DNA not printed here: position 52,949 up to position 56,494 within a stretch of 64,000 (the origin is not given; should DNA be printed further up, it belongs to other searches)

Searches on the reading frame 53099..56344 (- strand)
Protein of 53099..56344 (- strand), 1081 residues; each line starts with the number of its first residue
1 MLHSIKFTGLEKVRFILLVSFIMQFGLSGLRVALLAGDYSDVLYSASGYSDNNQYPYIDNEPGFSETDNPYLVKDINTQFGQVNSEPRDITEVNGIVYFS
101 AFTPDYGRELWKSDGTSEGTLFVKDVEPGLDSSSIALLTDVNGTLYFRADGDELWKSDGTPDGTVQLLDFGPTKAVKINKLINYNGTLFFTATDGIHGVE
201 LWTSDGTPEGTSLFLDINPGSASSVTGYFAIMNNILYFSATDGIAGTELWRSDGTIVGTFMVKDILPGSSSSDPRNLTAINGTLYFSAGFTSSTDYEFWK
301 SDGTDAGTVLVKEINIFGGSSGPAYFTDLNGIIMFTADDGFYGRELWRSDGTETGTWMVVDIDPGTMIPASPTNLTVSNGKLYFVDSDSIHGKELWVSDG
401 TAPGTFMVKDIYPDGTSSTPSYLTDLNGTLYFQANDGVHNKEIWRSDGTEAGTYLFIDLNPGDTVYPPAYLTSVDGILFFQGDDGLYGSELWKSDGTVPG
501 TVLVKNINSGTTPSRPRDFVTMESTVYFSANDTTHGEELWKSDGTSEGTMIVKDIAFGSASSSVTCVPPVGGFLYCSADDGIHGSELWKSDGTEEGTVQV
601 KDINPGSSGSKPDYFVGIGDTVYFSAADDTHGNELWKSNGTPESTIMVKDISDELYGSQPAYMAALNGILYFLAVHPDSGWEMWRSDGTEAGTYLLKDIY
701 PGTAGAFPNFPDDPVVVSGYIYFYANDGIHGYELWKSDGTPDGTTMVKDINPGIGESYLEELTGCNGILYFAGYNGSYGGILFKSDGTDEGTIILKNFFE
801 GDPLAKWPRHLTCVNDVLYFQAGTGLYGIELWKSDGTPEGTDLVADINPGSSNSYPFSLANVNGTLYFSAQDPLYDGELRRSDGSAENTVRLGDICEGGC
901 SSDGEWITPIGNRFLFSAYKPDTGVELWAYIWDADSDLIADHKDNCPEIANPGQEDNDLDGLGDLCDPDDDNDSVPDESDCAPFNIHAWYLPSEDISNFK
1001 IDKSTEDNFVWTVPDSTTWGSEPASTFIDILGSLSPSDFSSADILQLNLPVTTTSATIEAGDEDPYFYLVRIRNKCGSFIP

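Call 80: search_protein_families(library=ncbifam, proteins=[window:53099-56344:-], max_evalue=0.01)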
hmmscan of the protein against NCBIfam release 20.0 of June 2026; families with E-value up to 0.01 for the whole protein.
window:53099-56344:- (1081 aa): 3 families
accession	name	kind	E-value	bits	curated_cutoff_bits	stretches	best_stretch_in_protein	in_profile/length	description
TIGR04534.2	ELWxxDGT_rpt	domain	0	983.4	65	17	572-616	1-45/47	ELWxxDGT repeat protein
NF047638.1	throspo3_MtsC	equivalog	1.1e-13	50.9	350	1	932-983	194-245/428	cell-cell cohesion MYXO-CTERM protein MtsC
NF045500.1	Omp28_seleno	equivalog_domain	2.7e-07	30.3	200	1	933-972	274-313/377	Omp28-related selenoprotein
